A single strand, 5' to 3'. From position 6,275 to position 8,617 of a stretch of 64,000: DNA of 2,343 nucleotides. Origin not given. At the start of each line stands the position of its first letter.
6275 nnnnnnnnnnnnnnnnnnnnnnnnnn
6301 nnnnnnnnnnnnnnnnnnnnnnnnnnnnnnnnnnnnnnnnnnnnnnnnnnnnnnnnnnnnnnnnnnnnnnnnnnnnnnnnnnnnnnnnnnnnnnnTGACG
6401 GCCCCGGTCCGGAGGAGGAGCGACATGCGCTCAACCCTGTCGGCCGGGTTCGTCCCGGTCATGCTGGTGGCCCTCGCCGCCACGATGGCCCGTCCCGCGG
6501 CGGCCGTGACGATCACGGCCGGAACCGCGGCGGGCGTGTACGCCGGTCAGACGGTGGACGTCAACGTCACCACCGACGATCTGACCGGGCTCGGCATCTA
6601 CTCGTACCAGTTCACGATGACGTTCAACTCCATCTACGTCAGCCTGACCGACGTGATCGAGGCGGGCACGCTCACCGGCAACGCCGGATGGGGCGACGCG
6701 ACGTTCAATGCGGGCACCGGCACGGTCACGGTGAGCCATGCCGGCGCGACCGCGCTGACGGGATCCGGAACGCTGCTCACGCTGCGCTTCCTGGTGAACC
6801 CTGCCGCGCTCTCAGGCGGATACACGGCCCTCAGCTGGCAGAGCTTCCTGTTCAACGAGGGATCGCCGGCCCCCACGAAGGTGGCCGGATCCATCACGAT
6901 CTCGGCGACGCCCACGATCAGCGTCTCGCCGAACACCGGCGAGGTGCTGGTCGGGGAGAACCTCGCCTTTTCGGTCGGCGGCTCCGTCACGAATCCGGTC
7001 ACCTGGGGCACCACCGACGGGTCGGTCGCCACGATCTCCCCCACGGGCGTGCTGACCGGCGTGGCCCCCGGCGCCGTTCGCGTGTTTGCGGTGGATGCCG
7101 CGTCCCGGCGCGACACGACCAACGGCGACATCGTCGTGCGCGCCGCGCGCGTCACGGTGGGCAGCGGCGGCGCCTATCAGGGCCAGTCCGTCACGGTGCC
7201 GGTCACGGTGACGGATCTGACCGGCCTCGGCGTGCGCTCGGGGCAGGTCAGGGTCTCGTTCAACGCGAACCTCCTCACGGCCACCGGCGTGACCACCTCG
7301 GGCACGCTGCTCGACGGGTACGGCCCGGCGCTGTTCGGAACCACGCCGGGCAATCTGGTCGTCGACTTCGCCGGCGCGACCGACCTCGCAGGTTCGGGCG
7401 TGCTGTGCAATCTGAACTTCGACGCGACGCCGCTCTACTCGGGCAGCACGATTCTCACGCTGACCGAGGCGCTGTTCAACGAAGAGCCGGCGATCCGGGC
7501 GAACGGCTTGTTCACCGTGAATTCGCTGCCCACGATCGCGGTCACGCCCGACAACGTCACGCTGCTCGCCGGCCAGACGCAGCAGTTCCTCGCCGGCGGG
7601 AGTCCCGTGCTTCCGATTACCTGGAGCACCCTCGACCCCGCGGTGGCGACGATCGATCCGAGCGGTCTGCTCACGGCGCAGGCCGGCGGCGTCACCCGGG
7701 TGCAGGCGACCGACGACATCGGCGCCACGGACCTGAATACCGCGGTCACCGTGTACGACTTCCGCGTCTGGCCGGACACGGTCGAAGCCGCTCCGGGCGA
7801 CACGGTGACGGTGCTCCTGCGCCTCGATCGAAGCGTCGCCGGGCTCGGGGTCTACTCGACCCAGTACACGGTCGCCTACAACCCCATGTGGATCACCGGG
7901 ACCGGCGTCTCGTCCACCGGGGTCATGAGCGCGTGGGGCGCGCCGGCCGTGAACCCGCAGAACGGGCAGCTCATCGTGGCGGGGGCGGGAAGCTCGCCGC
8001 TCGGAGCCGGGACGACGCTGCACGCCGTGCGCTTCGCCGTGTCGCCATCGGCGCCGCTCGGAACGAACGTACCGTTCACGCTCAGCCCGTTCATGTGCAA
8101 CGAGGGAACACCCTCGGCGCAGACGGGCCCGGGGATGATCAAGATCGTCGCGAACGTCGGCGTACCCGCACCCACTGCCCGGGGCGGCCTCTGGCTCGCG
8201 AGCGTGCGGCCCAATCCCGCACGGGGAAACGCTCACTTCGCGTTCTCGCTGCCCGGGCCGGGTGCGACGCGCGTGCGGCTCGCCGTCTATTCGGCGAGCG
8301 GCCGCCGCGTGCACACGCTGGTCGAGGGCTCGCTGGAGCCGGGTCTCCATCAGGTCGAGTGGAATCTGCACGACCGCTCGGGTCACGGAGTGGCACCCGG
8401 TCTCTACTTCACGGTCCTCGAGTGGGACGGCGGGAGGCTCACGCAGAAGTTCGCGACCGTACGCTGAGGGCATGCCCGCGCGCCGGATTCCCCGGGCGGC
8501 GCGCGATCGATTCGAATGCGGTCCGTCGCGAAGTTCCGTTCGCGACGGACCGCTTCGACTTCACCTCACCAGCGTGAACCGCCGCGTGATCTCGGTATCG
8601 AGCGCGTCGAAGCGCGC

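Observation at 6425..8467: Scaffoldin-like protein with three cohesin-like modules interleaved with Big_2 domains, immediately downstream of the dockerin-bearing giant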

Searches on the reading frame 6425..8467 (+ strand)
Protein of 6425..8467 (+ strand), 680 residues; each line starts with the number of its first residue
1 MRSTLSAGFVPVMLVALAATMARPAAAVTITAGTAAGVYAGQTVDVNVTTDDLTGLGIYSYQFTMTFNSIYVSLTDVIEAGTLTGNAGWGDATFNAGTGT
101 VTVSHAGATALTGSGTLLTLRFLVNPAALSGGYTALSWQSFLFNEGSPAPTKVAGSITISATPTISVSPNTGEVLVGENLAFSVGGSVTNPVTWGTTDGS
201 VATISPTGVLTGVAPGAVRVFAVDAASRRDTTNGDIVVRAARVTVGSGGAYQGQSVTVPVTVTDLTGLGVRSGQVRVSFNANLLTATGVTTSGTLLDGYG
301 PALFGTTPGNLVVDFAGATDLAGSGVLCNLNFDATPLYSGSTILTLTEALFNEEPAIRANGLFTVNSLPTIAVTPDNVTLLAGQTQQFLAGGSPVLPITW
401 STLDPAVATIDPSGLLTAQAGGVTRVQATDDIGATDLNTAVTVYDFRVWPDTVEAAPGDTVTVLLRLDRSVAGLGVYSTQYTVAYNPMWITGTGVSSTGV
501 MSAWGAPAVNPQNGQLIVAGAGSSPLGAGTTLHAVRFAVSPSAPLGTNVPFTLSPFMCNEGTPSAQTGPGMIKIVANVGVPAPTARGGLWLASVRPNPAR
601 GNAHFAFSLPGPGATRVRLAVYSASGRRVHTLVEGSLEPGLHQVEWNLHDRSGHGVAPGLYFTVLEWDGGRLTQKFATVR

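Call 5: search_protein_families(library=pfam, proteins=[window:6425-8467:+], max_evalue=1)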
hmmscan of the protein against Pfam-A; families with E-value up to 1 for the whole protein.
window:6425-8467:+ (680 aa): 4 families
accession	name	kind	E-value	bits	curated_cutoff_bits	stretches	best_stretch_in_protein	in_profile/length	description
PF00963.24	Cohesin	-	3.5e-26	92.5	24.1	3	28-158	1-138/139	Cohesin domain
PF02368.24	Big_2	-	3.2e-15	56.3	22.8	2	370-436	4-74/79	Bacterial Ig-like domain (group 2)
PF13860.13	FlgD_ig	-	6e-07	29.8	27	1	604-661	11-69/79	FlgD Ig-like domain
PF14301.12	DUF4376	-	0.013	16.4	25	0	361-430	21-84/106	Domain of unknown function (DUF4376)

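Call 6: search_protein_families(library=ncbifam, proteins=[window:6425-8467:+], max_evalue=1)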
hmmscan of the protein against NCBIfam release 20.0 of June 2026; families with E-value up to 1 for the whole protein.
window:6425-8467:+ (680 aa): 3 families
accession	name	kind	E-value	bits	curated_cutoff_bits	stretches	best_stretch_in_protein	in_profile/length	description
TIGR04183.1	Por_Secre_tail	domain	5.5e-05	23.1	23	1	596-676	3-69/72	T9SS type A sorting domain-containing protein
NF005176.1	PRK06655.1-1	equivalog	0.00012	22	230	1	604-661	87-143/197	flagellar hook assembly protein FlgD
NF033707.1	T9SS_sortase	equivalog_domain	0.00019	19.2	420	1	594-665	1001-1075/1095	type IX secretion system sortase PorU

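Call 10: search_solved_structures(query=window:6425-8467:+, max_evalue=1, show_alignments=2)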
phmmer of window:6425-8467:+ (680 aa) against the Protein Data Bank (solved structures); distinct sequences matched with E-value up to 1: 6.
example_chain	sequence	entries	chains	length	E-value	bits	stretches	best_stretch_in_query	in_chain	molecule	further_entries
7quz_AAA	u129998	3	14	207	3.5e-05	25.8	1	164-244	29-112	Beta-1,3-glucanase bglH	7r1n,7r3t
7x30_P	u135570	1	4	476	8.6e-05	24.5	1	369-447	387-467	Hoc-like protein ORF90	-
4uyp_A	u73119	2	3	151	0.085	14.6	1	32-132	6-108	Cellulosomal scaffoldin anchoring protein C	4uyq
6n1a_A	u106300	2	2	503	0.16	13.7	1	142-224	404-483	Carbohydrate-binding protein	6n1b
2btm_A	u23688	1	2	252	0.62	11.8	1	458-498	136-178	PROTEIN (TRIOSEPHOSPHATE ISOMERASE)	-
1btm_A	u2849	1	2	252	0.64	11.7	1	458-498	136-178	TRIOSEPHOSPHATE ISOMERASE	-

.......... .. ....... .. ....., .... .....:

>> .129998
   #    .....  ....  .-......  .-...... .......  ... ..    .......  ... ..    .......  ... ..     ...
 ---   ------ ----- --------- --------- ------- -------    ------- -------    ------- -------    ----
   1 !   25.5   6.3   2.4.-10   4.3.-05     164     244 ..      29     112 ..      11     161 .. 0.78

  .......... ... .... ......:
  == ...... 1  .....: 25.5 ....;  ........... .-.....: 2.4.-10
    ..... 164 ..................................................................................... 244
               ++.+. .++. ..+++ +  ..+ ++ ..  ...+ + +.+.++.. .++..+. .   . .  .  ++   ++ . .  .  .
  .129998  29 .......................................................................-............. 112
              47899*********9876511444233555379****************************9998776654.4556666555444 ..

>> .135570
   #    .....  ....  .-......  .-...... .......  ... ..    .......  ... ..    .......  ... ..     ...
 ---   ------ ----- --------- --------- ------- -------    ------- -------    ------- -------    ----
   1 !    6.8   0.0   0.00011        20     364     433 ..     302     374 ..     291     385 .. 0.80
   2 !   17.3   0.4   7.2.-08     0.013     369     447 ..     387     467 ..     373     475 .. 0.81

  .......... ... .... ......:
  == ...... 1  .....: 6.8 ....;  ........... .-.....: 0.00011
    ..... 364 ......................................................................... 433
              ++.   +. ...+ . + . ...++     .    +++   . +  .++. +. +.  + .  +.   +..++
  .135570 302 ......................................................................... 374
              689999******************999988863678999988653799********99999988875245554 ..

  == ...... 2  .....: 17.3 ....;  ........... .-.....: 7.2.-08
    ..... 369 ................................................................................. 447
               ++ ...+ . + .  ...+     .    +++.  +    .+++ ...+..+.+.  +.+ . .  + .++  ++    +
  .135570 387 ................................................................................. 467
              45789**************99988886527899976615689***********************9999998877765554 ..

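Call 12: find_homologous_proteins(query=window:6425-8467:+, max_evalue=0.00001)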
Query window:6425-8467:+ (680 aa): 178 proteins with E <= 0.00001 among 8000 candidates; the best 120 are listed.
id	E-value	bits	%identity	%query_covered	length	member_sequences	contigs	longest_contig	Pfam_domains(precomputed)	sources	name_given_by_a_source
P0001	0.0e+0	1461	100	100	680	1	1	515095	PF26182.1,PF00963.25,PF13860.13,PF02368.25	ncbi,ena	-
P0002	0.0e+0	1053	74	100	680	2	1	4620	PF26182.1,PF00963.25,PF13860.13,PF02368.25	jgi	-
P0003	2.8e-253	860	63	100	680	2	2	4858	PF26182.1,PF00963.25,PF02368.25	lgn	-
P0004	3.0e-237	808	59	96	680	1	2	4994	PF00963.25,PF13860.13,PF02368.25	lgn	-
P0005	8.0e-235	800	61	96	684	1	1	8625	PF26182.1,PF00963.25,PF02368.25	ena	-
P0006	1.1e-227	776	58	96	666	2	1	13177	PF00963.25,PF02368.25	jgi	jgi:uncharacterized protein YjdB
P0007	6.7e-213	727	57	96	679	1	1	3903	PF26182.1,PF00963.25,PF13860.13,PF02368.25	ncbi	-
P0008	2.3e-207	709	56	95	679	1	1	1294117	PF00963.25,PF13860.13,PF02368.25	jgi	jgi:uncharacterized protein YjdB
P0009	3.9e-203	695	54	96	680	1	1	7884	PF00963.25,PF13860.13,PF02368.25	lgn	-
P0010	1.3e-194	667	57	90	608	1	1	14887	PF26182.1,PF13927.13,PF00963.25,PF13860.13,PF02368.25,PF06832.19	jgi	jgi:uncharacterized protein YjdB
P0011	2.0e-191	656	52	96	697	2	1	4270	PF26182.1,PF00963.25,PF13860.13,PF02368.25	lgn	-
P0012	2.2e-191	656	52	98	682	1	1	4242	PF26182.1,PF00963.25,PF13860.13,PF02368.25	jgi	-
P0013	8.7e-191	654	53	96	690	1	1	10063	PF00963.25,PF02368.25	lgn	-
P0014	6.4e-190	651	53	99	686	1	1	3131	PF00963.25,PF13860.13,PF02368.25,PF06832.19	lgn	-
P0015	7.1e-190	651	51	100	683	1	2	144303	PF26182.1,PF00963.25,PF13860.13,PF02368.25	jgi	jgi:hypothetical protein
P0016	1.9e-188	646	50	96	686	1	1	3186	PF00963.25,PF13860.13,PF02368.25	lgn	-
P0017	8.3e-188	644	51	100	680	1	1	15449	PF00963.25,PF13860.13,PF02368.25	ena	-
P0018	1.2e-186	640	51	100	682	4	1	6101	PF26182.1,PF00963.25,PF13860.13,PF02368.25,PF06832.19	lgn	-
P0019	6.1e-186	638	52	96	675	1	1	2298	PF26182.1,PF00963.25,PF13860.13,PF02368.25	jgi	jgi:hypothetical protein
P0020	6.8e-185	635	51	97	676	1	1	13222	PF00963.25,PF13860.13,PF02368.25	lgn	-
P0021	1.9e-184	633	52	96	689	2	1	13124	PF00963.25,PF02368.25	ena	-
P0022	5.7e-184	632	51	100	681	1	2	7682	PF26182.1,PF00963.25,PF13860.13,PF02368.25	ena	-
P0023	1.9e-183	630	54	96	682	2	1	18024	PF26182.1,PF00963.25,PF13860.13,PF02368.25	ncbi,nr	ncbi:MAG TPA: cohesin domain-containing protein [Candidatus Saccharimonadales bacterium]|nr:cohesin 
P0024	2.7e-183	629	52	96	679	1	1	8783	PF00963.25,PF13860.13,PF02368.25,PF06832.19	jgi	-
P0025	7.4e-183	628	51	96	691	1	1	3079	PF26182.1,PF00963.25,PF13860.13,PF02368.25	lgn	-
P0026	8.2e-183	628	51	96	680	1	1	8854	PF00963.25,PF13860.13,PF02368.25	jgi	jgi:hypothetical protein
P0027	8.5e-183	628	51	96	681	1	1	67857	PF00963.25,PF13860.13,PF02368.25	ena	-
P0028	1.8e-182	627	51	96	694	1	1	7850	PF00963.25,PF13860.13,PF02368.25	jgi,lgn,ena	-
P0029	9.5e-182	624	51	96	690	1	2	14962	PF26182.1,PF00963.25,PF13860.13,PF02368.25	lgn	-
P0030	2.8e-181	623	51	94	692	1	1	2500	PF26182.1,PF00963.25,PF13860.13,PF02368.25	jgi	jgi:hypothetical protein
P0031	3.3e-180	619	50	96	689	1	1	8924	PF26182.1,PF00963.25,PF13860.13,PF02368.25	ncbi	-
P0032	3.5e-179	616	50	96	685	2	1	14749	PF26182.1,PF00963.25,PF13860.13,PF02368.25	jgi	-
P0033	4.9e-179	615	50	96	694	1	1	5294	PF00963.25,PF13860.13,PF02368.25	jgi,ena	-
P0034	5.3e-179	615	51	100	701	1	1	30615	PF26182.1,PF00963.25,PF02368.25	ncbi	-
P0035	8.5e-179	614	50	97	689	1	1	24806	PF26182.1,PF00963.25,PF13860.13,PF02368.25,PF06832.19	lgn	-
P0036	1.0e-178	614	49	98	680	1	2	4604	PF26182.1,PF00963.25,PF13860.13,PF02368.25,PF06832.19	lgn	-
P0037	2.4e-178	613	51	100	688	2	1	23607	PF00963.25,PF13860.13,PF02368.25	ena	-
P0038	4.0e-177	609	50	96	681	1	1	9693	PF26182.1,PF00963.25,PF13860.13,PF02368.25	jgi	jgi:hypothetical protein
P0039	4.2e-177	609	50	96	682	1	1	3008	PF00963.25,PF02368.25,PF06832.19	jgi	jgi:hypothetical protein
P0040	8.9e-177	608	51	96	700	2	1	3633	PF26182.1,PF00963.25,PF02368.25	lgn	-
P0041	1.0e-176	608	51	97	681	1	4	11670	PF00963.25,PF13860.13,PF02368.25,PF06832.19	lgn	-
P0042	1.7e-175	604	49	100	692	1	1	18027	PF26182.1,PF00963.25,PF13860.13,PF02368.25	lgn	-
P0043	1.9e-175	603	51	98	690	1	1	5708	PF00963.25,PF13860.13,PF02368.25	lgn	-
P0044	2.7e-175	603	50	95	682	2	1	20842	PF26182.1,PF00963.25,PF13860.13,PF02368.25,PF06832.19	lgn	-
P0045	2.8e-175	603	50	96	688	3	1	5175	PF26182.1,PF00963.25,PF13860.13,PF02368.25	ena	-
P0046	2.8e-175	603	51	96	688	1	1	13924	PF26182.1,PF00963.25,PF02368.25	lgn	-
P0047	3.8e-175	602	50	96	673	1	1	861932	PF26182.1,PF00963.25,PF02368.25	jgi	jgi:Bacterial Ig-like domain (group 2)/Cohesin domain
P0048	5.0e-175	602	49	100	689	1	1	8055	PF26182.1,PF00963.25,PF13860.13,PF02368.25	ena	-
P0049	8.1e-175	601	48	98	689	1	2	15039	PF26182.1,PF00963.25,PF13860.13,PF02368.25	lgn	-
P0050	1.4e-174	600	49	98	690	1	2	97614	PF26182.1,PF00963.25,PF13860.13,PF02368.25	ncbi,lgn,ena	-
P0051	6.6e-174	598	50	96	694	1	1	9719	PF00963.25,PF02368.25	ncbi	-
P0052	1.4e-173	597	48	96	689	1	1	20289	PF26182.1,PF00963.25,PF13860.13,PF02368.25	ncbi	-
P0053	2.9e-173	596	49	100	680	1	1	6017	PF26182.1,PF00963.25,PF13860.13,PF02368.25,PF06832.19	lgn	-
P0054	5.7e-173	595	51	96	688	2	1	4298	PF00963.25,PF02368.25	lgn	-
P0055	6.1e-173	595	49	100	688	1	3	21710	PF00963.25,PF13860.13,PF02368.25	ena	-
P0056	1.2e-172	594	49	96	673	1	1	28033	PF26182.1,PF00963.25,PF02368.25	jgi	jgi:Bacterial Ig-like domain (group 2)/Cohesin domain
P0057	1.3e-171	591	48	96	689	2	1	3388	PF26182.1,PF00963.25,PF13860.13,PF02368.25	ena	-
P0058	1.5e-171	590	48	98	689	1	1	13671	PF26182.1,PF00963.25,PF13860.13,PF02368.25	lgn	-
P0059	3.1e-171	589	48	97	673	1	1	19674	PF26182.1,PF00963.25,PF02368.25,PF06832.19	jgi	jgi:hypothetical protein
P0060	3.7e-171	589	49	96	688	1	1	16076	PF26182.1,PF00963.25,PF13860.13,PF02368.25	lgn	-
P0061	7.2e-171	588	50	93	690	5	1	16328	PF00963.25,PF02368.25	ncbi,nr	ncbi:MAG TPA: cohesin domain-containing protein [Candidatus Sulfotelmatobacter sp.]|nr:cohesin domai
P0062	7.3e-171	588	50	96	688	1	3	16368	PF00963.25,PF13860.13,PF02368.25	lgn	-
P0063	1.7e-170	587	48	97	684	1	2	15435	PF00963.25,PF13860.13,PF02368.25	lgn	-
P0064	2.2e-170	587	50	96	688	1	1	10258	PF00963.25,PF13860.13,PF02368.25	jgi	jgi:hypothetical protein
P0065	3.2e-170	586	48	94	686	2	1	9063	PF26182.1,PF00963.25,PF13860.13,PF02368.25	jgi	-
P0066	4.6e-170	586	49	96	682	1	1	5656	PF26182.1,PF00963.25,PF13860.13,PF02368.25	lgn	-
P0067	7.1e-170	585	50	96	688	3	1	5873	PF00963.25,PF13860.13,PF02368.25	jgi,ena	-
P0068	8.5e-170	585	49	98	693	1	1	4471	PF26182.1,PF00963.25,PF13860.13,PF02368.25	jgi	jgi:hypothetical protein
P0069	2.2e-169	583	48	96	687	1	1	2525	PF26182.1,PF00963.25,PF02368.25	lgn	-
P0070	5.7e-169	582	48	99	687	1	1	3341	PF26182.1,PF00963.25,PF13860.13,PF02368.25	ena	-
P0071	1.0e-168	581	47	99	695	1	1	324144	PF26182.1,PF00963.25,PF13860.13,PF02368.25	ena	-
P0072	2.7e-168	580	50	96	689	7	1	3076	PF26182.1,PF00963.25,PF13860.13,PF02368.25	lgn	-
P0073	3.9e-168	579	48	100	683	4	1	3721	PF00963.25,PF13860.13,PF02368.25,PF06832.19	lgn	-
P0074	8.0e-168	578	48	99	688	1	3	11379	PF00963.25,PF13860.13,PF02368.25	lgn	-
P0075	1.2e-167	578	48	96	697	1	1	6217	PF26182.1,PF00963.25,PF13860.13,PF02368.25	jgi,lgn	jgi:hypothetical protein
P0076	2.3e-167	577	49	98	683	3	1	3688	PF26182.1,PF00963.25,PF13860.13,PF02368.25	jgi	jgi:hypothetical protein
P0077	2.6e-167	576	49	98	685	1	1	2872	PF00963.25,PF13860.13,PF02368.25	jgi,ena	-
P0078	7.6e-167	575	48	96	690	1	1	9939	PF00963.25,PF13860.13,PF02368.25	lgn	-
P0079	1.2e-166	574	47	98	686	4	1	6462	PF26182.1,PF00963.25,PF13860.13,PF02368.25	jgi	jgi:hypothetical protein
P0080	1.2e-166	574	46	97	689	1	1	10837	PF26182.1,PF00963.25,PF13860.13,PF02368.25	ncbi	-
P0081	2.0e-166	574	49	96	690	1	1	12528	PF00963.25,PF13860.13,PF02368.25,PF06832.19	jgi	jgi:hypothetical protein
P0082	3.0e-166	573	47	99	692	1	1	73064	PF26182.1,PF00963.25,PF02368.25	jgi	jgi:hypothetical protein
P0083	3.4e-166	573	48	100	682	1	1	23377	PF00963.25,PF13860.13,PF02368.25,PF06832.19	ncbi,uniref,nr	ncbi:MAG: hypothetical protein HOP12_07110 [Candidatus Eisenbacteria bacterium]|uniref:BIG2 domain-c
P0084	6.3e-166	572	49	97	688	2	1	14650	PF00963.25,PF13860.13,PF02368.25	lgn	-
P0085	1.4e-165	571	48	99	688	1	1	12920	PF26182.1,PF00963.25,PF13860.13,PF02368.25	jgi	jgi:hypothetical protein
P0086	2.2e-165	570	47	99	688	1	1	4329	PF00963.25,PF13860.13,PF02368.25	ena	-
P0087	5.1e-165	569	47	98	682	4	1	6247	PF00963.25,PF13860.13,PF02368.25,PF06832.19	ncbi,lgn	-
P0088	1.3e-164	568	48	96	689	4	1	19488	PF00963.25,PF13860.13,PF02368.25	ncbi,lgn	-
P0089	3.1e-164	566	49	100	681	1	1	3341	PF26182.1,PF00963.25,PF13860.13,PF02368.25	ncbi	ncbi:MAG TPA: Ig-like domain-containing protein [Candidatus Eisenbacteria bacterium]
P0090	4.9e-163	562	47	97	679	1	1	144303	PF00963.25,PF13860.13,PF02368.25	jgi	jgi:hypothetical protein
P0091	9.7e-163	561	48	100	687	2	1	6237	PF00963.25,PF13860.13,PF02368.25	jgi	jgi:hypothetical protein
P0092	9.8e-163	561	48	97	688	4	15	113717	PF00963.25,PF13860.13,PF02368.25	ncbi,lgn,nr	ncbi:MAG: Ig-like domain-containing protein [Candidatus Eisenbacteria bacterium]|nr:Ig-like domain-c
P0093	1.0e-162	561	50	95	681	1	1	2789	PF26182.1,PF00963.25,PF13860.13,PF02368.25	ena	-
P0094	1.5e-162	561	47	97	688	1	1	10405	PF00963.25,PF13860.13,PF02368.25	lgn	-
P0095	3.4e-162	560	47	96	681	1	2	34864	PF26182.1,PF00963.25,PF13860.13,PF02368.25,PF06832.19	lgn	-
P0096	5.7e-162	559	47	99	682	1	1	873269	PF00963.25,PF13860.13,PF02368.25,PF06832.19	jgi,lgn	-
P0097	1.2e-161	558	47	95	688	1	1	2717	PF26182.1,PF00963.25,PF13860.13,PF02368.25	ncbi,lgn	-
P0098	3.6e-161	556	48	96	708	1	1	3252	PF26182.1,PF00963.25,PF13860.13,PF02368.25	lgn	-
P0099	6.4e-161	555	46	100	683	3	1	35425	PF00963.25,PF02368.25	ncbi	-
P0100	1.1e-160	555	47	97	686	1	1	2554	PF00963.25,PF13860.13,PF02368.25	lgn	-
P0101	4.4e-160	553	47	96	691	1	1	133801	PF26182.1,PF00963.25,PF13860.13,PF02368.25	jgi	-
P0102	4.8e-160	552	47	94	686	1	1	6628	PF26182.1,PF00963.25,PF13860.13,PF02368.25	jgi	jgi:hypothetical protein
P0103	5.7e-160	552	47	96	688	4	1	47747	PF00963.25,PF13860.13,PF02368.25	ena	-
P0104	1.1e-159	551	47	96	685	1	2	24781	PF00963.25,PF02368.25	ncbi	-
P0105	1.1e-159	551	47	96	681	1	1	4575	PF26182.1,PF00963.25,PF13860.13,PF02368.25,PF06832.19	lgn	-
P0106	1.4e-159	551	48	96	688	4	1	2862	PF00963.25,PF02368.25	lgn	-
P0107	2.2e-159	550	48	96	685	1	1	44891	PF00963.25,PF13860.13,PF02368.25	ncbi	-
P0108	2.6e-159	550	48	95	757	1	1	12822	PF00963.25,PF13860.13,PF02368.25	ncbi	-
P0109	5.3e-159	549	47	95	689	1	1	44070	PF00963.25,PF13860.13,PF02368.25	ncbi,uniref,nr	ncbi:MAG: Ig-like domain-containing protein [Candidatus Eisenbacteria bacterium]|uniref:Ig-like doma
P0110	5.4e-159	549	46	96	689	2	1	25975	PF26182.1,PF00963.25,PF13860.13,PF02368.25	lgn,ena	-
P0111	5.8e-159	549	48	96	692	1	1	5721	PF26182.1,PF00963.25,PF13860.13,PF02368.25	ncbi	-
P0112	1.6e-157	544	46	100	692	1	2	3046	PF26182.1,PF00963.25,PF13860.13,PF02368.25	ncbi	-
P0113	2.2e-157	544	47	96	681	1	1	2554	PF26182.1,PF00963.25,PF13860.13,PF02368.25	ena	-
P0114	8.8e-157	542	46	96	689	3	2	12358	PF00963.25,PF13860.13,PF02368.25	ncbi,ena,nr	ncbi:MAG: Ig-like domain-containing protein [Candidatus Eisenbacteria bacterium]|nr:Ig-like domain-c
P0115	9.5e-157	542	47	100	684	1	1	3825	PF26182.1,PF00963.25,PF13860.13,PF02368.25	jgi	jgi:hypothetical protein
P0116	8.8e-156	538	47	95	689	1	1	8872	PF26182.1,PF00963.25,PF13860.13,PF02368.25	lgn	-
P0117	1.1e-155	538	46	100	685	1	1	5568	PF00963.25,PF02368.25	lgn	-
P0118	1.8e-155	537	48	99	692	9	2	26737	PF00963.25,PF13860.13,PF02368.25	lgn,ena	-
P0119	5.1e-155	536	47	95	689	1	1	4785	PF26182.1,PF00963.25,PF13860.13,PF02368.25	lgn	-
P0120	1.9e-154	534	46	94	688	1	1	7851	PF26182.1,PF00963.25,PF02368.25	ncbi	-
